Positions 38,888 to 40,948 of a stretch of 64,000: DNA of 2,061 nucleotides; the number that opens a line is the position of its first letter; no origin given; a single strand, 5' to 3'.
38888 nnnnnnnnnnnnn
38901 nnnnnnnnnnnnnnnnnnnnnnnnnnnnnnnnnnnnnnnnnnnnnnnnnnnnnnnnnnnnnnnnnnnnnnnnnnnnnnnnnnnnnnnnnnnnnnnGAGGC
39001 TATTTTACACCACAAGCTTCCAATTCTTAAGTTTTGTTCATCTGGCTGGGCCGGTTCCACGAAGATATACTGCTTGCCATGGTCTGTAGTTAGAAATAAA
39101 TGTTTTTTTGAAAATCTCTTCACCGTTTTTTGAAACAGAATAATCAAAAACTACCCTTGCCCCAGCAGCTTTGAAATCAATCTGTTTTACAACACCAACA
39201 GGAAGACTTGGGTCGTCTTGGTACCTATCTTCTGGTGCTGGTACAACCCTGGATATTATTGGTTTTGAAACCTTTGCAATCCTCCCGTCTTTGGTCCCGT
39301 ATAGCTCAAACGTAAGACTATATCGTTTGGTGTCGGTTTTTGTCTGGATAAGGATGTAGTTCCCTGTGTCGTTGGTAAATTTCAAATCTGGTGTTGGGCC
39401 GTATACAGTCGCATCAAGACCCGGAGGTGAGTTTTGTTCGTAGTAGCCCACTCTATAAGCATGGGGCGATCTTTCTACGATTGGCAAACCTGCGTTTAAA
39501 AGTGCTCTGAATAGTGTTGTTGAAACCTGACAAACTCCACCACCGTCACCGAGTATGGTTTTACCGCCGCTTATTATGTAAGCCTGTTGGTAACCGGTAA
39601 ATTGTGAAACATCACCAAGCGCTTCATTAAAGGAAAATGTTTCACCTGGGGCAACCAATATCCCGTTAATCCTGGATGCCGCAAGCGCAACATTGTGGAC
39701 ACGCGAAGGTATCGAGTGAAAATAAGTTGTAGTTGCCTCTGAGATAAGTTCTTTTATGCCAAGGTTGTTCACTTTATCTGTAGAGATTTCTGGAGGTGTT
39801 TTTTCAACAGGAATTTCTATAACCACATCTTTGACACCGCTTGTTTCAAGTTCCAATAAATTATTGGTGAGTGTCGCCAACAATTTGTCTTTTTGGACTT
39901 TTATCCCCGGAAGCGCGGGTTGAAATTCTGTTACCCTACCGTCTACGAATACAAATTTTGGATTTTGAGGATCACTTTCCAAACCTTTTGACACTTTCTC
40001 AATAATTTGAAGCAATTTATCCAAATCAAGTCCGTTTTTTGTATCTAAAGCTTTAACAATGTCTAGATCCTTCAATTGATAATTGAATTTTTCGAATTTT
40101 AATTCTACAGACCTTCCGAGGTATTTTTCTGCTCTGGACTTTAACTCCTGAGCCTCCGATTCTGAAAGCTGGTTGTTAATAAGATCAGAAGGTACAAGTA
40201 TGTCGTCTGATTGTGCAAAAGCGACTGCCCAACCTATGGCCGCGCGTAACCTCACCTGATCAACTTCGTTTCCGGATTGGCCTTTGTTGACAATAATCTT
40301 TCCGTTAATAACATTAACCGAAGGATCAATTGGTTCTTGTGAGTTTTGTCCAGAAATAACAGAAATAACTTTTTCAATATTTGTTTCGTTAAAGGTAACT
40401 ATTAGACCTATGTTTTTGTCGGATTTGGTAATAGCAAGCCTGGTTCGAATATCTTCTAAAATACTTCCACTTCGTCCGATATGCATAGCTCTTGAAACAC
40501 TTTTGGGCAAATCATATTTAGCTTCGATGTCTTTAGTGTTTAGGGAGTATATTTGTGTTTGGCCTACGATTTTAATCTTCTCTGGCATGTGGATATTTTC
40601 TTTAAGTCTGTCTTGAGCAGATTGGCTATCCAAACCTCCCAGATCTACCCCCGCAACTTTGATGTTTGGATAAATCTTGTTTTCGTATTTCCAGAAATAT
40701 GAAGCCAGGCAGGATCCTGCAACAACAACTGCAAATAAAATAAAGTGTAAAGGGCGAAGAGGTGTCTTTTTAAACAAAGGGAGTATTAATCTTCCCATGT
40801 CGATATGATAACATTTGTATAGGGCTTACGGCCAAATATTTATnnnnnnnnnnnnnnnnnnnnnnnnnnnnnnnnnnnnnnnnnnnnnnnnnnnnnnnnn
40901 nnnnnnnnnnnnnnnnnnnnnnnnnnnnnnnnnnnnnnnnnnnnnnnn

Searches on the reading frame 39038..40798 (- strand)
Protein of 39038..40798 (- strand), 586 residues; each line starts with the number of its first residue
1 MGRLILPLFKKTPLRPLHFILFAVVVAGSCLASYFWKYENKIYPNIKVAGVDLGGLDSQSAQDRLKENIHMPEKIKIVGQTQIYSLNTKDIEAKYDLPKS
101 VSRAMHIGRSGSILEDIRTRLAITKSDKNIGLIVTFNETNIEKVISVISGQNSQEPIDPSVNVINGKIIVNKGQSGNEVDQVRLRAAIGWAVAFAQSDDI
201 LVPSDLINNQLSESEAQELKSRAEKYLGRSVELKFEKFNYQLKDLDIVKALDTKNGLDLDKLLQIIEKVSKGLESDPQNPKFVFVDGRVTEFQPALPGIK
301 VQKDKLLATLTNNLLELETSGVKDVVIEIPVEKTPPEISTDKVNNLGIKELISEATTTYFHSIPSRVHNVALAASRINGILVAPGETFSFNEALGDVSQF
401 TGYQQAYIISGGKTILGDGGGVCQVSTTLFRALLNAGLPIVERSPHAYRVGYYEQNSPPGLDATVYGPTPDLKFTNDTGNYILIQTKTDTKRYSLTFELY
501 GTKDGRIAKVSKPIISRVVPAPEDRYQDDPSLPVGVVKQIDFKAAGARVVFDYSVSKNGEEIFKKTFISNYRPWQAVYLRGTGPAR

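Call 73: search_protein_families(library=pfam, proteins=[window:39038-40798:-], max_evalue=0.001)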
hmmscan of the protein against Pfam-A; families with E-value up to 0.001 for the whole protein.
window:39038-40798:- (586 aa): 2 families
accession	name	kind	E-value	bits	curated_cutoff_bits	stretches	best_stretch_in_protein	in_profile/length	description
PF04294.18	VanW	-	4e-44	149.7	27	1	366-499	2-129/130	VanW like protein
PF12229.13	PG_binding_4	-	1.1e-22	80.8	22.1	2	84-192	1-108/117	Putative peptidoglycan binding domain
